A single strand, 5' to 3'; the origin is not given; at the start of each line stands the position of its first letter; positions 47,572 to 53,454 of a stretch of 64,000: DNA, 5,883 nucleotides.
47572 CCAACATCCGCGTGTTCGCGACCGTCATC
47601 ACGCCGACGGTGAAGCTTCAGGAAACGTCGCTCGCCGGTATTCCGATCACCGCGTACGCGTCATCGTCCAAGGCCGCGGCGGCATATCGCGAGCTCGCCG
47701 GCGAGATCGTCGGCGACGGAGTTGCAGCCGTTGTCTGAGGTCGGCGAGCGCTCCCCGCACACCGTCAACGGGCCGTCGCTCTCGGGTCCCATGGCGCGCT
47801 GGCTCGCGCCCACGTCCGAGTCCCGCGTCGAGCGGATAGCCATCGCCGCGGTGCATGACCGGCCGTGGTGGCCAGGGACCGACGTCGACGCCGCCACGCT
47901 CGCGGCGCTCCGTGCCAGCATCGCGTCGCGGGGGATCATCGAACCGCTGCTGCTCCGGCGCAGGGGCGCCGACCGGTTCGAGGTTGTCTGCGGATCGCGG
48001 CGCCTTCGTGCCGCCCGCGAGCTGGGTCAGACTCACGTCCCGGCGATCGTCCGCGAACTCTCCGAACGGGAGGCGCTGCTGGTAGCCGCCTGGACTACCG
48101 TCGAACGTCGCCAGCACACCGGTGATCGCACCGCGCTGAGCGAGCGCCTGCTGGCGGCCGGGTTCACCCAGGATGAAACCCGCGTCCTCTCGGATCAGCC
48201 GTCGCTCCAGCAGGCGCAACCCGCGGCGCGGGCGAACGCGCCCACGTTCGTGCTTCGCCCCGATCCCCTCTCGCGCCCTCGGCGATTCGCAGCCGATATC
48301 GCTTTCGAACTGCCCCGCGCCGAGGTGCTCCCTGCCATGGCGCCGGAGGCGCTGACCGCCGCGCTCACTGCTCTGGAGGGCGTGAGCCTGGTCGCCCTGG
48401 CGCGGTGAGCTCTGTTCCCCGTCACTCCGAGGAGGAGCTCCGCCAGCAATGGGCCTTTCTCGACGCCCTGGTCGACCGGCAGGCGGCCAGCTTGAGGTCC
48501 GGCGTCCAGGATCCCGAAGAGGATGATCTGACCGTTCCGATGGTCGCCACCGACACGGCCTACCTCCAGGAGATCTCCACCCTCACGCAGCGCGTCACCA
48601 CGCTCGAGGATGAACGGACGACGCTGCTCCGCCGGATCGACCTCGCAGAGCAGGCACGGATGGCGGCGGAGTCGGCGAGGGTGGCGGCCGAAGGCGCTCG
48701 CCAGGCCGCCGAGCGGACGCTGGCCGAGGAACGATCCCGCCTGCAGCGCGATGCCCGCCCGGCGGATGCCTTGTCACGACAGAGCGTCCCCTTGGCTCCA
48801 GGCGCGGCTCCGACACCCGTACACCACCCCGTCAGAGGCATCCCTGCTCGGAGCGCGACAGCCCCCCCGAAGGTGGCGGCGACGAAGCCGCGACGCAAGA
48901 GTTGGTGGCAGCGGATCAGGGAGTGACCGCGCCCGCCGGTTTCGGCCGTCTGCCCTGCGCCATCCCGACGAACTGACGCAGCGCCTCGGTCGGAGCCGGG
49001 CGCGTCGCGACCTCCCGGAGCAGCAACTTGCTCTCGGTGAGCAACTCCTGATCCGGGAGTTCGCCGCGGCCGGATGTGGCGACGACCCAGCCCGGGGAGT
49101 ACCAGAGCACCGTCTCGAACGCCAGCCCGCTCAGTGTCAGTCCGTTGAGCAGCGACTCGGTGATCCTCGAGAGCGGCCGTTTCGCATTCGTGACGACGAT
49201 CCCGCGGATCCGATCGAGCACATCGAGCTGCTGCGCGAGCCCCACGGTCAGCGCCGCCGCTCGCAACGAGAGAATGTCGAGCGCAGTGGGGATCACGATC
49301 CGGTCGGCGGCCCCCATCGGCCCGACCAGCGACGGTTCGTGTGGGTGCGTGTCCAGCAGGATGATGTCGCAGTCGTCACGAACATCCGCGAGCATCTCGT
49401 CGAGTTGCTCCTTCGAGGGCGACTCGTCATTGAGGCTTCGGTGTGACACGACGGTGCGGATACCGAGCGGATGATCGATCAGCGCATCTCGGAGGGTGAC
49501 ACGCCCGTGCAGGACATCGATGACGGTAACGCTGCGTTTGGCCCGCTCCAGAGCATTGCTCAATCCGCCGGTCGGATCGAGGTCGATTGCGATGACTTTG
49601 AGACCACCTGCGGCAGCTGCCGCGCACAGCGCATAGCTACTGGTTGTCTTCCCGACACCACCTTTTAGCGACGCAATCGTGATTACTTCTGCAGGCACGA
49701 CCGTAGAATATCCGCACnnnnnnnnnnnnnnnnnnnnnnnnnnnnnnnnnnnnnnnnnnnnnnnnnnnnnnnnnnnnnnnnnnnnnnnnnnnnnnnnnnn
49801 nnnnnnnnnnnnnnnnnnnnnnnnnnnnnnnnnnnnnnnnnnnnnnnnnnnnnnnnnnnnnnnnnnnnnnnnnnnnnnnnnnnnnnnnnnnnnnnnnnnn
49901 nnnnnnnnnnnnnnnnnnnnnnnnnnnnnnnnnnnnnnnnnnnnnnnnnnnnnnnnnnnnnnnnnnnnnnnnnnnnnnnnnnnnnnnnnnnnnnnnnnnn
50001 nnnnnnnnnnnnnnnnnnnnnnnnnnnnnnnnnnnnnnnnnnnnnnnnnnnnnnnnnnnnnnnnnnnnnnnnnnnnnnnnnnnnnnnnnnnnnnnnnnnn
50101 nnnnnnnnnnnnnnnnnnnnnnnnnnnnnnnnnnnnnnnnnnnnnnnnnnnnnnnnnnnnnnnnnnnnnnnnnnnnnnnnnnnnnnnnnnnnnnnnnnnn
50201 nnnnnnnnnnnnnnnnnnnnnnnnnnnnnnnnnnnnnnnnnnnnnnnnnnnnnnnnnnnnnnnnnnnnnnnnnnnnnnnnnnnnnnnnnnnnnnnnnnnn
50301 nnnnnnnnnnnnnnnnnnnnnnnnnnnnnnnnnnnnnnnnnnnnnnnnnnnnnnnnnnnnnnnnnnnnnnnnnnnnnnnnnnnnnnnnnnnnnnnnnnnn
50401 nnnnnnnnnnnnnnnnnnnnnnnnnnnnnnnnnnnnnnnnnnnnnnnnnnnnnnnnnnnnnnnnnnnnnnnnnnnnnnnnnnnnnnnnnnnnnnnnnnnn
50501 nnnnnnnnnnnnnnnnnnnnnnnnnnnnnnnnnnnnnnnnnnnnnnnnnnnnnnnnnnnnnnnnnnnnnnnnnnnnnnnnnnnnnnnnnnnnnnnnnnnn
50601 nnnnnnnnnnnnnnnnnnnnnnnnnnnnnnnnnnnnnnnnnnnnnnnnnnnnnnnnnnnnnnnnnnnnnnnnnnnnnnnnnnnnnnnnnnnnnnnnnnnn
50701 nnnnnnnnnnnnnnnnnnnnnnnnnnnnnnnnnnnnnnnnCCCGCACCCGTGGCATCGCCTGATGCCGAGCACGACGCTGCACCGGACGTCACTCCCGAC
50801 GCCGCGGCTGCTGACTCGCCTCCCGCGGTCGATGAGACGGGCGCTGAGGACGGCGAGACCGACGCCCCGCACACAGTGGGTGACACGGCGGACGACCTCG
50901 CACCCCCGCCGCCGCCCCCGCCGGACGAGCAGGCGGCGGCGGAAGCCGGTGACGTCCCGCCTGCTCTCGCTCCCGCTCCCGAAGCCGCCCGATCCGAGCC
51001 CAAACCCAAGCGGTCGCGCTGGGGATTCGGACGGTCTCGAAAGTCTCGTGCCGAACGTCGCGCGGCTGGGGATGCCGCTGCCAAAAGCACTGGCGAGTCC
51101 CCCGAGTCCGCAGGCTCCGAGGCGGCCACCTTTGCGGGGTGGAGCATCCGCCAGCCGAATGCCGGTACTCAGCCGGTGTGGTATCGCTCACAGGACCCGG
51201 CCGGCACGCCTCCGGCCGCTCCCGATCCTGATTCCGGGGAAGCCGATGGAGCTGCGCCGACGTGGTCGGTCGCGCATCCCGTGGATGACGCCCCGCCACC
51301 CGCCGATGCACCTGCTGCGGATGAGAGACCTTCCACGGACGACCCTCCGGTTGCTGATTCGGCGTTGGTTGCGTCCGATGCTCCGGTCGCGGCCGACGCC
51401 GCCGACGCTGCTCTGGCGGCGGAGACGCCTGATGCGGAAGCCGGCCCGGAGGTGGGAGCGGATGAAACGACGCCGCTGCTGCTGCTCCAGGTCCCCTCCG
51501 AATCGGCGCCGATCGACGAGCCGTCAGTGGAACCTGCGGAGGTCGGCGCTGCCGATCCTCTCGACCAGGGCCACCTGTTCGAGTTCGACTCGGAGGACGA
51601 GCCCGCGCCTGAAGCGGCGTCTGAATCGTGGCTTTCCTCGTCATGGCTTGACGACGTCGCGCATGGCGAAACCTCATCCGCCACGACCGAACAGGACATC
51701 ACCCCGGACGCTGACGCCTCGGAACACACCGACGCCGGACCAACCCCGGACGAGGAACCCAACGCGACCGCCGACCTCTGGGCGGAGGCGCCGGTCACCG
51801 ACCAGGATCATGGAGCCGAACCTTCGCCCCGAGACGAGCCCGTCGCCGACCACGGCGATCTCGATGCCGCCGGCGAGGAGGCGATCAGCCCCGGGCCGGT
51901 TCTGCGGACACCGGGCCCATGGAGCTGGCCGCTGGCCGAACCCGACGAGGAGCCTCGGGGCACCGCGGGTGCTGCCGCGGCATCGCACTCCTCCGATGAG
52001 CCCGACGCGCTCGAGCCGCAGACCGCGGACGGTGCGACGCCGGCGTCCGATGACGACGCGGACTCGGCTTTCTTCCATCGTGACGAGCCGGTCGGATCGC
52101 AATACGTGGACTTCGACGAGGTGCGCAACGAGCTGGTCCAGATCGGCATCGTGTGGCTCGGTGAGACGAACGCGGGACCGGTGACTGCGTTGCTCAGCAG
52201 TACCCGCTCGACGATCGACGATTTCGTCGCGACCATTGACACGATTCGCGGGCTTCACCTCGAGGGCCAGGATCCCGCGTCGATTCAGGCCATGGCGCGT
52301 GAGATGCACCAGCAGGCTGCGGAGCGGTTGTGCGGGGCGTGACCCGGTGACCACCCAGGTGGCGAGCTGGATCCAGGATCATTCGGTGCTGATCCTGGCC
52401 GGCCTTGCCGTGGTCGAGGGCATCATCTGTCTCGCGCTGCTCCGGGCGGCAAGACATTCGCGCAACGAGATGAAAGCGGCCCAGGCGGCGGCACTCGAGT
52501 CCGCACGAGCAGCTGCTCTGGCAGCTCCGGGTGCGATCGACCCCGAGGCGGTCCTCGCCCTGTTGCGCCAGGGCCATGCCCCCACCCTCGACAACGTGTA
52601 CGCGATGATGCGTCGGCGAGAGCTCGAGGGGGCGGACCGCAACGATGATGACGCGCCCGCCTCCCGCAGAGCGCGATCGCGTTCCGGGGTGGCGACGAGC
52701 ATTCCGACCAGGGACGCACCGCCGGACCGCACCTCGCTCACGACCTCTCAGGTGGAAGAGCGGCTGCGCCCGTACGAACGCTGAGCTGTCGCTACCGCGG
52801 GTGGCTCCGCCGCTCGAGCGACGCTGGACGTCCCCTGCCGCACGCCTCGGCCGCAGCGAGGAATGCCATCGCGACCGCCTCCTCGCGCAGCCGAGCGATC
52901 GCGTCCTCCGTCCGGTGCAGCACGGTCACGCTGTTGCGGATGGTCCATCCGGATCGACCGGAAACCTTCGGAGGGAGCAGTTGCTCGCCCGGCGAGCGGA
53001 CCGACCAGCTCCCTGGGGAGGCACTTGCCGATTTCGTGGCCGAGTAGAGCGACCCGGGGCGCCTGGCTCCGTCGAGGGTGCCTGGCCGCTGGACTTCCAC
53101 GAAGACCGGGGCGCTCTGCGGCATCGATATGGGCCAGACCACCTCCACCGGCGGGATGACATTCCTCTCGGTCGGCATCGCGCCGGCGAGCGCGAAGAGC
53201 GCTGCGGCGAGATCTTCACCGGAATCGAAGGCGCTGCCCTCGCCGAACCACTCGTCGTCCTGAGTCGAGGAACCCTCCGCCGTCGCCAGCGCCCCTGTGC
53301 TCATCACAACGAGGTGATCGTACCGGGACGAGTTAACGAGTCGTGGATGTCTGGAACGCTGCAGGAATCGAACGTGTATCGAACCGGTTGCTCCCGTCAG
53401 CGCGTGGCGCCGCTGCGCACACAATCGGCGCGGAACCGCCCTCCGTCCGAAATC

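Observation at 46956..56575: Composite ParA / ParB-like / giant acidic protein / twin CpaF cluster with no pilus or conjugation parts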

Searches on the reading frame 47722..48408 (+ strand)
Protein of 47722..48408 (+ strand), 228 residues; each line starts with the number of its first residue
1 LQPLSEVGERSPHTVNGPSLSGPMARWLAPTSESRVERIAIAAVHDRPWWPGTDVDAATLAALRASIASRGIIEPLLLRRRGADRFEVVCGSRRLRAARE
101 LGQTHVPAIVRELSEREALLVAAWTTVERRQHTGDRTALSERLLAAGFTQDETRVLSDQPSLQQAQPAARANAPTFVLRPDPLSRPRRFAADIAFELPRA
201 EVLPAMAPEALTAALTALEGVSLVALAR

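Call 5: search_protein_families(library=pfam, proteins=[window:47722-48408:+], max_evalue=0.01)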
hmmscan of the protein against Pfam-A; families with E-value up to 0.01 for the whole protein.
window:47722-48408:+ (228 aa): 1 family
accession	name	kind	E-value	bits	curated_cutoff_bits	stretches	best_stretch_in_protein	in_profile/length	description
PF02195.25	ParB_N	-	2.3e-18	66.5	26.3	1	36-122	3-89/95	ParB N-terminal domain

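Call 6: search_protein_families(library=ncbifam, proteins=[window:47722-48408:+], max_evalue=0.01)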
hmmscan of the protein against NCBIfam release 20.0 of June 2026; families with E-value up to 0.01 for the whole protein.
window:47722-48408:+ (228 aa): 6 families
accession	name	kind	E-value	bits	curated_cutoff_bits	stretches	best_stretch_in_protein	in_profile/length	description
TIGR04285.1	nucleoid_noc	exception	6.4e-17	61.7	315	1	36-130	2-95/255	nucleoid occlusion protein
TIGR00180.1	parB_part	domain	7.1e-16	58.5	58.45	1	35-133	4-104/186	ParB/RepB/Spo0J family partition protein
TIGR03454.1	partition_RepB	equivalog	6.2e-12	45.5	201.5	1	54-151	82-181/325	plasmid partitioning protein RepB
TIGR03734.1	PRTRC_parB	hypoth_equivalog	1.3e-11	43.7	278.6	1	55-134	12-95/555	PRTRC system ParB family protein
NF010440.0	PRK13866.1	equivalog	2.5e-09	36.7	522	1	53-132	84-163/336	plasmid partitioning protein RepB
NF053625.1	SerKinSerKArch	equivalog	0.0023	17.1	380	1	57-118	32-95/244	ADP-dependent L-serine kinase SerK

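Call 8: search_protein_families(library=padloc, proteins=[window:47722-48408:+], max_evalue=0.01)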
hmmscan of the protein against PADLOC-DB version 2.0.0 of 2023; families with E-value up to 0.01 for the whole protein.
window:47722-48408:+ (228 aa): 1 family
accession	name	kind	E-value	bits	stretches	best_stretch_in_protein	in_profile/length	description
PDLC03229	MTase_II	-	0.0004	17.3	1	58-124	34-100/436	Type II methyltransferase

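Call 47: search_solved_structures(query=window:47722-48408:+, max_evalue=0.001, show_alignments=1)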
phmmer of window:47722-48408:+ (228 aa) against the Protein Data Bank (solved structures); distinct sequences matched with E-value up to 0.001: 11.
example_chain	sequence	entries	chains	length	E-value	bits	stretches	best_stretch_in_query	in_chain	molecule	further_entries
1vz0_A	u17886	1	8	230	1e-14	58.2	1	24-153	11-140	Chromosome-partitioning protein Spo0J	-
7nfu_A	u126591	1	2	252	4.3e-14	56.2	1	35-140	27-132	Nucleoid occlusion protein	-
7ng0_A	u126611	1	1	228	6.1e-14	55.7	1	36-140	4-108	Nucleoid occlusion protein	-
6sdk_A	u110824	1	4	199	3.6e-13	53.1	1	35-130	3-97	Stage 0 sporulation protein J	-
7o0n_A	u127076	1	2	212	2.9e-11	46.9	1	36-162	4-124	ParB family protein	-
7bnk_A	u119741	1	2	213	3.6e-11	46.6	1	36-162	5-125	ParB family protein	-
7bnr_A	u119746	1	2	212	5.6e-11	46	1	36-162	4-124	ParB family protein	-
6t1f_A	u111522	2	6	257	5.2e-08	36.3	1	51-154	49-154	Chromosome-partitioning protein ParB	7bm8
7ol9_A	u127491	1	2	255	1.1e-07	35.3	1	31-138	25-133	Nucleoid occlusion protein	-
4umk_A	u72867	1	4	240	3e-05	27.3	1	34-143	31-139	PROBABLE CHROMOSOME-PARTITIONING PROTEIN PARB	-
6ryk_A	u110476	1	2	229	0.00026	24.2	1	60-123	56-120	ParB-like nuclease domain protein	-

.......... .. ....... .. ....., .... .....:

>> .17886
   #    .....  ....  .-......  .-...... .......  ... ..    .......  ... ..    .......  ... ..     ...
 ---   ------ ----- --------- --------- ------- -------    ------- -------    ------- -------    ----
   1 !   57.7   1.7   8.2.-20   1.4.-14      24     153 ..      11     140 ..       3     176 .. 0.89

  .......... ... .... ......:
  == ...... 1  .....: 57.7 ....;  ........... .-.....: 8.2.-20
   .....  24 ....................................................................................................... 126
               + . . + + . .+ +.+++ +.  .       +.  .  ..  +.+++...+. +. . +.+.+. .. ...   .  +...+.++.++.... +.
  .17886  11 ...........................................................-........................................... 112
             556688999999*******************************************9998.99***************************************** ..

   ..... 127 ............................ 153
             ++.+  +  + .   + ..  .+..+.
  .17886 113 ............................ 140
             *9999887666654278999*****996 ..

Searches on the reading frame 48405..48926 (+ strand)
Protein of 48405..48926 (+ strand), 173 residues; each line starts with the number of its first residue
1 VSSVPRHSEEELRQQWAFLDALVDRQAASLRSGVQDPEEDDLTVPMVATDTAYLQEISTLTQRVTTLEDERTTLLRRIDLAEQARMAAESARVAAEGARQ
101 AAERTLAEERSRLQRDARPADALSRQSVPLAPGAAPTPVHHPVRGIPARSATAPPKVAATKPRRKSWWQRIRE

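Call 5: search_protein_families(library=pfam, proteins=[window:48405-48926:+], max_evalue=0.01)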
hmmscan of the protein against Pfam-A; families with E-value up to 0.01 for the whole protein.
window:48405-48926:+ (173 aa): 1 family
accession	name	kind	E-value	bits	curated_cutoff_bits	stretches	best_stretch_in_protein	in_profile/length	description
PF24481.2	CT398_CC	-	0.0084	16.4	27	0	55-120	88-153/180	CT398-like coiled coil hairpin domain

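Call 6: search_protein_families(library=ncbifam, proteins=[window:48405-48926:+], max_evalue=0.01)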
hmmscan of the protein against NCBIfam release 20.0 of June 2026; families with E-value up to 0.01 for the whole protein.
window:48405-48926:+ (173 aa): 0 families

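Call 8: search_protein_families(library=padloc, proteins=[window:48405-48926:+], max_evalue=0.01)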
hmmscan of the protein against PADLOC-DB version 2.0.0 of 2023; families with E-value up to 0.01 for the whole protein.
window:48405-48926:+ (173 aa): 0 families

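Call 61: search_protein_families(library=pfam, proteins=[window:48405-48926:+], max_evalue=1)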
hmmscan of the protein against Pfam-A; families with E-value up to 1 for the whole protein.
window:48405-48926:+ (173 aa): 2 families
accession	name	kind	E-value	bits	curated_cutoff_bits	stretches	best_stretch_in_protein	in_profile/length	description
PF24481.2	CT398_CC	-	0.0084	16.4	27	1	55-120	88-153/180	CT398-like coiled coil hairpin domain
PF07996.16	T4SS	-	0.11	13.3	24.7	1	46-116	130-194/197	Type IV secretion system proteins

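Call 86: search_protein_families(library=ncbifam, proteins=[window:48405-48926:+], max_evalue=0.1)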
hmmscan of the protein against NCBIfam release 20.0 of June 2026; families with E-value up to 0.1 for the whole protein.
window:48405-48926:+ (173 aa): 0 families

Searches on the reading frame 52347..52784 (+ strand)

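Call 61: search_protein_families(library=pfam, proteins=[window:52347-52784:+], max_evalue=1)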
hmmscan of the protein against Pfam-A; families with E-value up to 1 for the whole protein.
window:52347-52784:+ (145 aa): 0 families

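Call 86: search_protein_families(library=ncbifam, proteins=[window:52347-52784:+], max_evalue=0.1)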
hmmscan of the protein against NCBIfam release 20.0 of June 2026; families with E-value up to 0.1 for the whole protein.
window:52347-52784:+ (145 aa): 2 families
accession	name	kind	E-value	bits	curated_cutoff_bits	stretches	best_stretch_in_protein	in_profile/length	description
NF047967.1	SCO6881_fam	exception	0.048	12.7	325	1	6-48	64-106/329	SCO6881 family protein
TIGR00881.1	2A0104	subfamily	0.098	11.6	407.75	0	3-45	141-184/379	phosphoglycerate transporter protein PgtP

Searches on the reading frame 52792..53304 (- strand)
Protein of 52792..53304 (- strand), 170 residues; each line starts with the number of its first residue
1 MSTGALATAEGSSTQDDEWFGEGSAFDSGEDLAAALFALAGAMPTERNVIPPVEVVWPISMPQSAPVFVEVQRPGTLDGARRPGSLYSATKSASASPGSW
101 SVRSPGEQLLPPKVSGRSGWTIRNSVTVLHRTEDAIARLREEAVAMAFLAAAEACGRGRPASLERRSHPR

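Call 61: search_protein_families(library=pfam, proteins=[window:52792-53304:-], max_evalue=1)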
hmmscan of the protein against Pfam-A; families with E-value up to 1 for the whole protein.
window:52792-53304:- (170 aa): 1 family
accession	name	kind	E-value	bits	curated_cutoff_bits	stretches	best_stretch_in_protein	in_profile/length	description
PF20345.3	DUF6640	-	0.021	15.3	27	1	80-114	71-106/133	Family of unknown function (DUF6640)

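Call 86: search_protein_families(library=ncbifam, proteins=[window:52792-53304:-], max_evalue=0.1)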
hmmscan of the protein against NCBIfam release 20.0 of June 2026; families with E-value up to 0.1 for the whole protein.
window:52792-53304:- (170 aa): 0 families
